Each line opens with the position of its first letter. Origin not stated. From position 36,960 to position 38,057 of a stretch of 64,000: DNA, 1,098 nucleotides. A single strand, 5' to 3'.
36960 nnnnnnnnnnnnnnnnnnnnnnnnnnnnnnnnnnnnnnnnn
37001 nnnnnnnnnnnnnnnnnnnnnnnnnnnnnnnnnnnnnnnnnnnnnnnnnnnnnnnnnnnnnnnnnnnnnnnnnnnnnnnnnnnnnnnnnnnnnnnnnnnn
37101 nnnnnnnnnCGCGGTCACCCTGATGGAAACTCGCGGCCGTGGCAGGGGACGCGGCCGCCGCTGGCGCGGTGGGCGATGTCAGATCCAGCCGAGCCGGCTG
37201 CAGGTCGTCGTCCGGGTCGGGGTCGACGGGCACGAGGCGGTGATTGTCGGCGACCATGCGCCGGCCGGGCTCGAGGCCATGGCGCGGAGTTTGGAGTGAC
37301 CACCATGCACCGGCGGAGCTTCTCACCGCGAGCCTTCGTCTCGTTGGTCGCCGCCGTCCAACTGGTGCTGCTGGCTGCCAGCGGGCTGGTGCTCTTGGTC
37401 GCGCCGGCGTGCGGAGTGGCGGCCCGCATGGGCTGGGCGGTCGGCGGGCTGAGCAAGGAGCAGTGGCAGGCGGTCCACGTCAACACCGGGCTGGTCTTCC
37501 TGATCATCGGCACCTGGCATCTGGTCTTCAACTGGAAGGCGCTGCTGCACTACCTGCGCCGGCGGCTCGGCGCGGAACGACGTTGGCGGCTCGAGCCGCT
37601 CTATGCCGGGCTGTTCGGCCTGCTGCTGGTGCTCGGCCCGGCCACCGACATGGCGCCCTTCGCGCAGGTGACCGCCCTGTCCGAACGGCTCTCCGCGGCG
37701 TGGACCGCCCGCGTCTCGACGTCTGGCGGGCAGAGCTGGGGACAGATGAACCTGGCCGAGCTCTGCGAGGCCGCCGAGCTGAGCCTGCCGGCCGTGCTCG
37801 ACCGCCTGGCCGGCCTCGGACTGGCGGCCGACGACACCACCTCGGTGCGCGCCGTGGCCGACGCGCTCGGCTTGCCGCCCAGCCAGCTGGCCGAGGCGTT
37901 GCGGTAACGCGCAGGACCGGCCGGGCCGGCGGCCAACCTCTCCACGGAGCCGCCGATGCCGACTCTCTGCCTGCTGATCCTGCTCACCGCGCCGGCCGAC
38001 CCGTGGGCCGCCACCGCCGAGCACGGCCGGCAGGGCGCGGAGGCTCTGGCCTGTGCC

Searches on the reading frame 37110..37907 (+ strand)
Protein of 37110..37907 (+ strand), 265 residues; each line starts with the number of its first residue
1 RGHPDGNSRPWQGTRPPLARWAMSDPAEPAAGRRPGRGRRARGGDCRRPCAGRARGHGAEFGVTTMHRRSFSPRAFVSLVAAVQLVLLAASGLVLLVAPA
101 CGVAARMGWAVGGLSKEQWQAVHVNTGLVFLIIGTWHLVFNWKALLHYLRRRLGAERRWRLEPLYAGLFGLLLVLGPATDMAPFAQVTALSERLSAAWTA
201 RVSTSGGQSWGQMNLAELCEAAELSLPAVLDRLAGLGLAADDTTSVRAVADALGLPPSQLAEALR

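Call 45: search_protein_families(library=pfam, proteins=[window:37110-37907:+], max_evalue=0.001)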
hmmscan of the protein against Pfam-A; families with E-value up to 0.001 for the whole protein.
window:37110-37907:+ (265 aa): 1 family
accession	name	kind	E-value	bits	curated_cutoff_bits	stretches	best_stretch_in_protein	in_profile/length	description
PF14358.11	DUF4405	-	1.5e-10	41.8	26.7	1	76-142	1-66/66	Domain of unknown function (DUF4405)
